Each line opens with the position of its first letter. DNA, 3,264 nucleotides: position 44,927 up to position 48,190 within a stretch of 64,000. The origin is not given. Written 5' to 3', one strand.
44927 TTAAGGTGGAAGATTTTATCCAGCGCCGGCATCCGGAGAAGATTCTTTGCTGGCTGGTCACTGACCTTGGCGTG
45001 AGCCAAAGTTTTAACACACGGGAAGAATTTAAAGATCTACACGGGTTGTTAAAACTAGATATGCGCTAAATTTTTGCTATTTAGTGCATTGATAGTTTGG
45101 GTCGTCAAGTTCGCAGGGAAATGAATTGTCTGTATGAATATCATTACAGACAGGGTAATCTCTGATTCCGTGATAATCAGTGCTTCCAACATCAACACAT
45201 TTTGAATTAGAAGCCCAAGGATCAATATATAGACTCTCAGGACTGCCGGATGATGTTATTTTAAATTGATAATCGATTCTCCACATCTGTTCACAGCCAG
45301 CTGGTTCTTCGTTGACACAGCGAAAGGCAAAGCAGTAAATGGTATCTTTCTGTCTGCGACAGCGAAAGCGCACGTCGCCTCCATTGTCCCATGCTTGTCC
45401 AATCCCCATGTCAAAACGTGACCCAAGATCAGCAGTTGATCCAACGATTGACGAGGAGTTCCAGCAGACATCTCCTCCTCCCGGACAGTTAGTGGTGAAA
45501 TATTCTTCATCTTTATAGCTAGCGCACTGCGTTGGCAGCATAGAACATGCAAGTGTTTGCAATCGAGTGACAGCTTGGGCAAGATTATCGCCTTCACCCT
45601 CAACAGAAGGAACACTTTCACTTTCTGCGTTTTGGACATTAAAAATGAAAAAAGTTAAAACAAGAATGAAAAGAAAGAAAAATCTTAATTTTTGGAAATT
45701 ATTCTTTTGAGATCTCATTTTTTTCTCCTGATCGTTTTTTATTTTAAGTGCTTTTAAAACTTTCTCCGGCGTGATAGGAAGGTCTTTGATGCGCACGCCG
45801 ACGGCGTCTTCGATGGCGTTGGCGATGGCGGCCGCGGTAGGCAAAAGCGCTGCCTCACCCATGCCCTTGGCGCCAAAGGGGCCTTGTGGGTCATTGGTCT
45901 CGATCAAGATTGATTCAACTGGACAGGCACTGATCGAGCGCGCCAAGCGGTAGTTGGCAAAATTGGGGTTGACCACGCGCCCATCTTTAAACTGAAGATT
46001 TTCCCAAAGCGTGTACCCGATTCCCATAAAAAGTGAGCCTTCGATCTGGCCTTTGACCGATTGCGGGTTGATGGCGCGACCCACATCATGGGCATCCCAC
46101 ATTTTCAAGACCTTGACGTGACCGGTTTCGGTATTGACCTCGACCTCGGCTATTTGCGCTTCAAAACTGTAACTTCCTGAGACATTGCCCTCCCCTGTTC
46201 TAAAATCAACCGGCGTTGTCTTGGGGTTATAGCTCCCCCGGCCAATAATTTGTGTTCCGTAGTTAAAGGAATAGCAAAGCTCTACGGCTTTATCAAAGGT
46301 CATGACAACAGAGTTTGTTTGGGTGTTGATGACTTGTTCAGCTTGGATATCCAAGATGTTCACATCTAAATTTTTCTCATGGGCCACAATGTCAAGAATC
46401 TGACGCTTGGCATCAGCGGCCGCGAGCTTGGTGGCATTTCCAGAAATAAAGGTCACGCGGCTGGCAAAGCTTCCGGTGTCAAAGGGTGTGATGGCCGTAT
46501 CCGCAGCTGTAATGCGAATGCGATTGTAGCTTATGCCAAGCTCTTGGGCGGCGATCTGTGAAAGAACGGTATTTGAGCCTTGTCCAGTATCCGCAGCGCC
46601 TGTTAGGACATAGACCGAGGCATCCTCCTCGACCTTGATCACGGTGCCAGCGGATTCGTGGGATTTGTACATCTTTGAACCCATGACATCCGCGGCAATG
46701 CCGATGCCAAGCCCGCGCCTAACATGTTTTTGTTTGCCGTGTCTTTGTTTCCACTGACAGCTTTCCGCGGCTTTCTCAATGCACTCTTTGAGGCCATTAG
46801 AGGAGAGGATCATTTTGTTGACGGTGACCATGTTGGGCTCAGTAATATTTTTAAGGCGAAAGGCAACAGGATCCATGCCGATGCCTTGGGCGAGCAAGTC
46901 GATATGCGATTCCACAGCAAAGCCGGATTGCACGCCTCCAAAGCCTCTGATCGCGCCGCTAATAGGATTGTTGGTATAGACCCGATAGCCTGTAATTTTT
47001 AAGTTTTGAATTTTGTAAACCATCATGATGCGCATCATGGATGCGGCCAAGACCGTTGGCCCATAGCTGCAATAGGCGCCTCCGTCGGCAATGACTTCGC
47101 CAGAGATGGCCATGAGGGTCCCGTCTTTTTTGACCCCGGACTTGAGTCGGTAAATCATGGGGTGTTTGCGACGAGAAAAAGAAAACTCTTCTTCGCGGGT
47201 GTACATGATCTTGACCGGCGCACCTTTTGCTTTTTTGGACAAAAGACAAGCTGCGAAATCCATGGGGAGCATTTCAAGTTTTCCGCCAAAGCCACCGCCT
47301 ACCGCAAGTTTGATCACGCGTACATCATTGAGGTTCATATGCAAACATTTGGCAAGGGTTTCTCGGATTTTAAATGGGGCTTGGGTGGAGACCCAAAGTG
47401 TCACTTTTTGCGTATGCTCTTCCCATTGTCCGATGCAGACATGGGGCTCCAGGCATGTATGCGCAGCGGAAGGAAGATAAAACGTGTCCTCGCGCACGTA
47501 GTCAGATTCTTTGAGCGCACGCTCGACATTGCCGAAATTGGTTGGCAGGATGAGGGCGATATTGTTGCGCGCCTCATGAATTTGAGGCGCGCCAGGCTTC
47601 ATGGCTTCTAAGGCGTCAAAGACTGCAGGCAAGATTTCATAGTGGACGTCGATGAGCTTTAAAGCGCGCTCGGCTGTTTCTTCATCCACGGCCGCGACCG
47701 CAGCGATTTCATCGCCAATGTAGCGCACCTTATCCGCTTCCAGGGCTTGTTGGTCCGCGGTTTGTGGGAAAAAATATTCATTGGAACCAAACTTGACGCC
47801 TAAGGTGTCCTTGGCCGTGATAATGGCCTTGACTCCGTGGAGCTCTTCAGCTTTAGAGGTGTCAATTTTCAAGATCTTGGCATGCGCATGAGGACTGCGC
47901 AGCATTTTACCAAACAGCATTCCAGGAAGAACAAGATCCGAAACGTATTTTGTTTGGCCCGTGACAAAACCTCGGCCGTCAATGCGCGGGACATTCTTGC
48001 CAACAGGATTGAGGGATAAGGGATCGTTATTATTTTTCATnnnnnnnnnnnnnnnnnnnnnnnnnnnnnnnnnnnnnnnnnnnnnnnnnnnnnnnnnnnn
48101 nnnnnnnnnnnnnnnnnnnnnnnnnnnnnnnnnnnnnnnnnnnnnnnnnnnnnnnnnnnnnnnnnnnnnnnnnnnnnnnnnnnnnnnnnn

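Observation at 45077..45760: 12-Cys secreted protein joined in frame, without a stop codon, to the xanthine-dehydrogenase large subunit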

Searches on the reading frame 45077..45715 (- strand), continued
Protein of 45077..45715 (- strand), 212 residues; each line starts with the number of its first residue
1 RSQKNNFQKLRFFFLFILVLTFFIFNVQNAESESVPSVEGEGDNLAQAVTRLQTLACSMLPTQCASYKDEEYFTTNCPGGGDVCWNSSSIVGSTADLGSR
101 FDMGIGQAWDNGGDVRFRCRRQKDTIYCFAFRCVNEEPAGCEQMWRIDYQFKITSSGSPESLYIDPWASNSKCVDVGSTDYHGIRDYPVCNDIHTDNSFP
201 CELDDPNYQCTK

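Call 61: search_solved_structures(query=A3, max_evalue=10, show_alignments=3)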
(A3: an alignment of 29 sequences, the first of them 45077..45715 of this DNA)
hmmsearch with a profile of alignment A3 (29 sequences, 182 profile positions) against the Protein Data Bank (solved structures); distinct sequences matched with E-value up to 10: 3.
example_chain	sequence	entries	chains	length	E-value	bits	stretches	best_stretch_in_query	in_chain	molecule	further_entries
5wda_A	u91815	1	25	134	0.54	13.1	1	7-66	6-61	General secretion pathway protein G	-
9egp_A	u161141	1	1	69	0.88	12.5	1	7-64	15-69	Geopilin domain 1 protein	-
2m7g_A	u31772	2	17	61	0.89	12.4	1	7-64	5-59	Geopilin domain 1 protein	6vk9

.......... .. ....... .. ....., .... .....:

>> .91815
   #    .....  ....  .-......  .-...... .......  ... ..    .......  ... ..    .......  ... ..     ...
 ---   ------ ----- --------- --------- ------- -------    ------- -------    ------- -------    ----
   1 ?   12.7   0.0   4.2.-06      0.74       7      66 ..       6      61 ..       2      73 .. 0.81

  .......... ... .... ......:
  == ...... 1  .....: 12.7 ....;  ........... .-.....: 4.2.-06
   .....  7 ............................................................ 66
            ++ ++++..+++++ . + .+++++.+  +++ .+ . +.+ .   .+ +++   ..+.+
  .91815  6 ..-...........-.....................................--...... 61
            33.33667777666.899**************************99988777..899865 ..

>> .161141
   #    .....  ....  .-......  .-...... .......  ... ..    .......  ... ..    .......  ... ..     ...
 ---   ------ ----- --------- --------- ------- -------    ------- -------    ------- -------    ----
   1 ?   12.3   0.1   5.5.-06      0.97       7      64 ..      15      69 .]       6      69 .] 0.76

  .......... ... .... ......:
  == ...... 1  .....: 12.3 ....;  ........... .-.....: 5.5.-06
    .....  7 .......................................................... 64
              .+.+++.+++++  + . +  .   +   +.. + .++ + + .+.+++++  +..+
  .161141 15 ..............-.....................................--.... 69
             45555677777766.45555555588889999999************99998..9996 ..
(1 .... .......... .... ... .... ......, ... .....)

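Call 66: fold_search(model_id=the predicted structure, library=viral)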
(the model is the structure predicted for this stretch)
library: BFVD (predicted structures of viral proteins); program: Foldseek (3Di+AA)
matches with E <= 10: 403; with E <= 0.001: 0
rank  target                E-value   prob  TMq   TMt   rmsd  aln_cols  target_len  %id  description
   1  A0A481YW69            1.8e-01  0.15  0.17  0.20   8.4       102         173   13  Uncharacterized protein [Marseillevirus LCMAC201]
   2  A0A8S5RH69            3.2e-01  0.44  0.21  0.40   4.5        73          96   12  Uncharacterized protein [virus sp. ctML55]
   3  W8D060                3.6e-01  0.06  0.15  0.17  12.7       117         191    9  Uncharacterized protein [Erwinia phage PhiEaH1]
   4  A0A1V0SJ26            5.0e-01  0.18  0.17  0.20   6.3        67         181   15  Uncharacterized protein [Klosneuvirus KNV1]
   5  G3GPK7                5.6e-01  0.04  0.14  0.06  18.7       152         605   11  (no name in the UniProt tables at hand)
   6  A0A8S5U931            6.0e-01  0.11  0.18  0.24  17.0       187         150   12  Uncharacterized protein [Herelleviridae sp. cti3G1]
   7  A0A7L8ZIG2            7.2e-01  0.11  0.20  0.14  15.5       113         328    6  Tail assembly protein [Enterococcus phage 9184]
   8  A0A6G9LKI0            8.2e-01  0.08  0.20  0.06  13.9       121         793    9  (no name in the UniProt tables at hand)
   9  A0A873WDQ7            8.7e-01  0.11  0.19  0.13   8.6       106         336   10  Uncharacterized protein [Streptomyces phage Sycamore]
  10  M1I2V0                8.7e-01  0.08  0.19  0.27  19.6       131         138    9  (no name in the UniProt tables at hand)
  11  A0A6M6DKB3            8.7e-01  0.08  0.18  0.18   7.2        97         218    9  (no name in the UniProt tables at hand)
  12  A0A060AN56            8.7e-01  0.08  0.18  0.08  16.9       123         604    8  Tail assembly protein [Enterococcus phage IME-EFm1]
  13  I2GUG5                8.7e-01  0.03  0.12  0.18  15.1       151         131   13  Uncharacterized protein [Acinetobacter phage AP22]
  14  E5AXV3                8.7e-01  0.02  0.12  0.10  23.7       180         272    8  Uncharacterized protein p3c [Tenuivirus oryzabrevis]
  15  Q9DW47                9.3e-01  0.08  0.20  0.12   9.8       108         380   13  Pr149 [Rat cytomegalovirus (strain Maastricht)]
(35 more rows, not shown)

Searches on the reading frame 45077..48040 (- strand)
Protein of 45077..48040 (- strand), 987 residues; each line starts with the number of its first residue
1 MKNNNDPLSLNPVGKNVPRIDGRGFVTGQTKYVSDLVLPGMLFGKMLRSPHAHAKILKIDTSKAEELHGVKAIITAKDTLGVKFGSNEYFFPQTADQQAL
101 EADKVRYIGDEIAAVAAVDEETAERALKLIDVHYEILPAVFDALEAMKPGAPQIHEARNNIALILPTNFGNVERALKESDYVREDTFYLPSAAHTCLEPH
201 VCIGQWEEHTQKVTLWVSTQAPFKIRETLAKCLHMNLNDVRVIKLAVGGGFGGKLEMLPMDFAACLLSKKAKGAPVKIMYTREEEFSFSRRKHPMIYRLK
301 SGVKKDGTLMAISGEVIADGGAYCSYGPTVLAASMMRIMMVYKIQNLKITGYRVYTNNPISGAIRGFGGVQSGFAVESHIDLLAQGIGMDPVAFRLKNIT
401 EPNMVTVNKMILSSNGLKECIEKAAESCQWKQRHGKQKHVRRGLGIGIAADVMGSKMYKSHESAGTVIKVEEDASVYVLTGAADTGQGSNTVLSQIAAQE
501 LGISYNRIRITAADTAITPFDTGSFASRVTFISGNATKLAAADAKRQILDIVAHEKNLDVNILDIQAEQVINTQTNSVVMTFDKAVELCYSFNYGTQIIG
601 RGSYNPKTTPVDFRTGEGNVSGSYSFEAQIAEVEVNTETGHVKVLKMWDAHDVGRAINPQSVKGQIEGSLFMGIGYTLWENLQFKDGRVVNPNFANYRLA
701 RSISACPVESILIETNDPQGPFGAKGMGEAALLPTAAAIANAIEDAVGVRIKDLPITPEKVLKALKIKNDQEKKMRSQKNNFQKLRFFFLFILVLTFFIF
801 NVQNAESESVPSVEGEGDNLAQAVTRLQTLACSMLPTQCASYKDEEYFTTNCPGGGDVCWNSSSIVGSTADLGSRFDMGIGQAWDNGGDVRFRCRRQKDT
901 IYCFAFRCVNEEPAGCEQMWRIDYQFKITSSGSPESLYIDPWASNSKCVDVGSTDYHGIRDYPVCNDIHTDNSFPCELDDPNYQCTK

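Call 5: search_protein_families(library=pfam, proteins=[window:45077-48040:-], max_evalue=0.01)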
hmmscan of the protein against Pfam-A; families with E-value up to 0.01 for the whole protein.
window:45077-48040:- (987 aa): 3 families
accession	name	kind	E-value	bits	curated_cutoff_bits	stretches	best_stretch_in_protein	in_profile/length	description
PF02738.23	MoCoBD_1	-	2e-79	266.6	27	1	155-399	2-244/244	Molybdopterin cofactor-binding domain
PF20256.3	MoCoBD_2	-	9e-72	242.4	27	1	423-700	1-277/283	Molybdopterin cofactor-binding domain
PF01315.27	Ald_Xan_dh_C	-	8e-32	110.3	31.3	1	27-137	1-109/110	Aldehyde oxidase and xanthine dehydrogenase, a/b hammerhead domain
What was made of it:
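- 45725..48040 (-): Mo-cofactor-binding (large) subunit part of the fused ORF, codons 1-772. Pfam Ald_Xan_dh_C, MoCoBD_1 and MoCoBD_2 are all above gathering score (call 5).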

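Call 6: search_protein_families(library=ncbifam, proteins=[window:45077-48040:-], max_evalue=0.01)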
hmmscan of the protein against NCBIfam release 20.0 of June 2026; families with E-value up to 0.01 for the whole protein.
window:45077-48040:- (987 aa): 13 families
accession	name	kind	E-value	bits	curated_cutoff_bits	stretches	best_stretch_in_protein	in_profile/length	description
TIGR03194.1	4hydrxCoA_A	equivalog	1.8e-226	754.1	994.55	1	17-765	1-746/746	4-hydroxybenzoyl-CoA reductase subunit alpha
NF043082.1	XdhA_XDHase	equivalog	1.7e-187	624.9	780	1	13-766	1-753/758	xanthine dehydrogenase subunit XdhA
NF007426.0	PRK09970.1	equivalog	5.1e-182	606.8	916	1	11-766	4-756/761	xanthine dehydrogenase molybdenum-binding subunit XdhA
TIGR03196.1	pucD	equivalog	2.7e-155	518.8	783.65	1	13-762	3-755/763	xanthine dehydrogenase subunit D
NF041018.1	glyceraldDH_alpha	equivalog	8.3e-131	437.7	790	1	13-762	3-741/741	glyceraldehyde dehydrogenase subunit alpha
TIGR03311.1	Se_dep_XDH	equivalog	7.3e-126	421.3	830.45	2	13-549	162-679/848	selenium-dependent xanthine dehydrogenase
NF040766.1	CODH_aero_grp5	exception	4.6e-116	388.9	950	1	13-761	5-781/785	aerobic carbon-monoxide dehydrogenase large subunit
NF045668.1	pterin_aldehy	equivalog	6.1e-108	362.1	1100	1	14-766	176-905/905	molybdopterin-dependent aldehyde oxidoreductase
TIGR03313.1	Se_sel_red_Mo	hypoth_equivalog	4.3e-106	355.7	1101.9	2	158-766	350-950/951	molybdopterin-dependent oxidoreductase Mo/Fe-S-binding subunit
NF041671.1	peri_hyde_PaoC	equivalog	2.2e-97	327.2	1180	1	10-765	15-731/735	aldehyde oxidoreductase molybdenum-binding subunit PaoC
TIGR02965.1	xanthine_xdhB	equivalog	1.1e-91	308.2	849.5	1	25-766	13-755/758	xanthine dehydrogenase molybdopterin binding subunit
TIGR02416.1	CO_dehy_Mo_lg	equivalog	3.3e-89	300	991.15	1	25-763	5-769/770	aerobic carbon-monoxide dehydrogenase large subunit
TIGR02969.1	mam_aldehyde_ox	subfamily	2.1e-61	207.7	1912.3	1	8-750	571-1282/1330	aldehyde oxidase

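Call 14: find_encoding_contigs(protein=window:45077-48040:-, flank=3000, max_places=6)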
Protein window:45077-48040:- (987 aa): 4 contigs read that carry it; 2 places shown.
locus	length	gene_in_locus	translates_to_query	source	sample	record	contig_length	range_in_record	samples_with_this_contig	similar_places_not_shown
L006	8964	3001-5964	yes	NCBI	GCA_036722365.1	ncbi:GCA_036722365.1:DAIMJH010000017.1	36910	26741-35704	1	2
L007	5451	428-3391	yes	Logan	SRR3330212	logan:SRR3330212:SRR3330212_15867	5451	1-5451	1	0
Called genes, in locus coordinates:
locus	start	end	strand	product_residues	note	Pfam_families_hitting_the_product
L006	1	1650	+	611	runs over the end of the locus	PF02517:Rce1-like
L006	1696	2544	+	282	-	PF00941:FAD_binding_5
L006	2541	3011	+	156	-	PF00111:Fer2, PF13085:Fer2_3, PF01799:Fer2_2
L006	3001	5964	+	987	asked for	PF01315:Ald_Xan_dh_C, PF02738:MoCoBD_1, PF20256:MoCoBD_2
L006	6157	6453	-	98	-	-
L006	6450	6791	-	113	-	-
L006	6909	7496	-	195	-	PF12804:NTP_transf_3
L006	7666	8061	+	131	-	-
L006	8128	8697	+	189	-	PF00160:Pro_isomerase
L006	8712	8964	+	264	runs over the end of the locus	PF02625:XdhC_CoxI, PF13478:XdhC_C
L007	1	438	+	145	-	?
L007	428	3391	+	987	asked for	PF01315:Ald_Xan_dh_C, PF02738:MoCoBD_1, PF20256:MoCoBD_2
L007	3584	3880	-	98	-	-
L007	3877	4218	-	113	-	-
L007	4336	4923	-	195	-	PF12804:NTP_transf_3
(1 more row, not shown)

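Call 16: list_cluster_members(proteins=[window:45077-48040:-, P0001])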
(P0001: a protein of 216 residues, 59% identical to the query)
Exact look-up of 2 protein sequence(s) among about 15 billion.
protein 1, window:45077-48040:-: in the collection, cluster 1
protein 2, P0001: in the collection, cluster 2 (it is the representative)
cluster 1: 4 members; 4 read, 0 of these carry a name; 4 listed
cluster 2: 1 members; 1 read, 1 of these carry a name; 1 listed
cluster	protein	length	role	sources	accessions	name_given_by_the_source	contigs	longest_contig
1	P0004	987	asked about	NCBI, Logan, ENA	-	-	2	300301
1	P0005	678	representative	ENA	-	-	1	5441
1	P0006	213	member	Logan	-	-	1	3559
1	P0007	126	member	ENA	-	-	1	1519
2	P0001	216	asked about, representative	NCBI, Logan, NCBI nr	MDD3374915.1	MAG: hypothetical protein PHY73_04230 [Candidatus Omnitrophica bacterium] | hypothetical protein [Candidatus Omnitrophota bacterium]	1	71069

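Call 18: find_encoding_contigs(protein=P0006, flank=4000, max_places=6)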
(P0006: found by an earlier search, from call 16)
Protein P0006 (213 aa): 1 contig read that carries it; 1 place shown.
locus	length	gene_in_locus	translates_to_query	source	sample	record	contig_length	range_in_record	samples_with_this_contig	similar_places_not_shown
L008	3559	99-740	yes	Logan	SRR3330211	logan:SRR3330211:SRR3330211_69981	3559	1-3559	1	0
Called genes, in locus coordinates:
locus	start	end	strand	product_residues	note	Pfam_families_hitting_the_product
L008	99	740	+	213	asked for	-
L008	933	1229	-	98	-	-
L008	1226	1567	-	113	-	-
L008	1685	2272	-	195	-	PF12804:NTP_transf_3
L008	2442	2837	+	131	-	-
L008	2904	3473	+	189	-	PF00160:Pro_isomerase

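Call 19: find_encoding_contigs(protein=P0005, flank=4000, max_places=6)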
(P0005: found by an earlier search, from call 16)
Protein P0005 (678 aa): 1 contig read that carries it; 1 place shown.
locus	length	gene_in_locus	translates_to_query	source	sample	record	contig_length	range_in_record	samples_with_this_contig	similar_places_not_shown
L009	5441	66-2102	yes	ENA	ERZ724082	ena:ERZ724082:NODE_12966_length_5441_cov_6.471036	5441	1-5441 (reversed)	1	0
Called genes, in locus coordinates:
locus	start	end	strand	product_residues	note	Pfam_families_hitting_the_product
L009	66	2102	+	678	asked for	PF02738:MoCoBD_1, PF20256:MoCoBD_2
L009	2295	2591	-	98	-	-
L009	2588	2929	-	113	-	-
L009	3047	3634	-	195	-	PF12804:NTP_transf_3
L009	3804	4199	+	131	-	-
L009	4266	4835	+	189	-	PF00160:Pro_isomerase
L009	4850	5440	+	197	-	?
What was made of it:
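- The ERZ724082 contig has only ~6.5x coverage, as its name states (call 19).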

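Call 75: find_homologous_proteins(query=window:45077-48040:-, max_evalue=1e-100)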
Query window:45077-48040:- (987 aa): 4301 proteins with E <= 1e-100 among 8000 candidates; the best 120 are listed.
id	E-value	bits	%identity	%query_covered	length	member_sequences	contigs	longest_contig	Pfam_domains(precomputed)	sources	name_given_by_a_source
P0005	0.0e+0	1555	100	69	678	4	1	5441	PF02738.24,PF20256.4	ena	-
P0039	0.0e+0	1523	86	78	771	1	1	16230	PF02738.24,PF20256.4,PF01315.28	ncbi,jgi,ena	ncbi:MAG: molybdopterin cofactor-binding domain-containing protein [Candidatus Omnitrophota bacteriu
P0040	0.0e+0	1519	85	78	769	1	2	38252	PF02738.24,PF20256.4,PF01315.28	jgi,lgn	-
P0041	0.0e+0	1499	85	78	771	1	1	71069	PF02738.24,PF20256.4,PF01315.28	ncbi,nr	ncbi:MAG: molybdopterin-dependent oxidoreductase [Candidatus Omnitrophica bacterium]|nr:molybdopteri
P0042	0.0e+0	1485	84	78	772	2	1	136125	PF02738.24,PF20256.4,PF01315.28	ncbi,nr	ncbi:MAG: molybdopterin-dependent oxidoreductase [Candidatus Aceula meridiana]|nr:molybdopterin-depe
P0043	0.0e+0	1462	83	77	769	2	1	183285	PF02738.24,PF20256.4,PF01315.28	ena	-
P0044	0.0e+0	1418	85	74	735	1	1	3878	PF02738.24,PF20256.4,PF01315.28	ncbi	-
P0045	0.0e+0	1408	80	77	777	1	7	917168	PF02738.24,PF20256.4,PF01315.28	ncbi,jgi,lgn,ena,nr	ncbi:MAG TPA: molybdopterin-dependent oxidoreductase [Candidatus Omnitrophota bacterium]|nr:molybdop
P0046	0.0e+0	1404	84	74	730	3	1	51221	PF02738.24,PF20256.4,PF01315.28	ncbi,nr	ncbi:MAG: molybdopterin-dependent oxidoreductase, partial [Candidatus Aceula lacicola]|nr:molybdopte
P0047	0.0e+0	1399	78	78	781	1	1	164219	PF02738.24,PF20256.4,PF01315.28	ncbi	-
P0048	0.0e+0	1389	79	78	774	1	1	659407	PF02738.24,PF20256.4,PF01315.28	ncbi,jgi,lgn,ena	ncbi:MAG: molybdopterin cofactor-binding domain-containing protein [Candidatus Omnitrophota bacteriu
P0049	0.0e+0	1386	78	78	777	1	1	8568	PF02738.24,PF20256.4,PF01315.28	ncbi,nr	ncbi:MAG TPA: molybdopterin cofactor-binding domain-containing protein [Candidatus Omnitrophota bact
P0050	0.0e+0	1385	78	79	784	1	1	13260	PF02738.24,PF20256.4,PF01315.28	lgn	-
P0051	0.0e+0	1384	78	78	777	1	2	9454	PF02738.24,PF20256.4,PF01315.28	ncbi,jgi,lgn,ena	-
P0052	0.0e+0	1384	79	78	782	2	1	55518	PF02738.24,PF20256.4,PF01315.28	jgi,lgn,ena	-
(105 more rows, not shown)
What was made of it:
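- All 119 closest orthologues are 730-792 aa and unfused (call 75).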
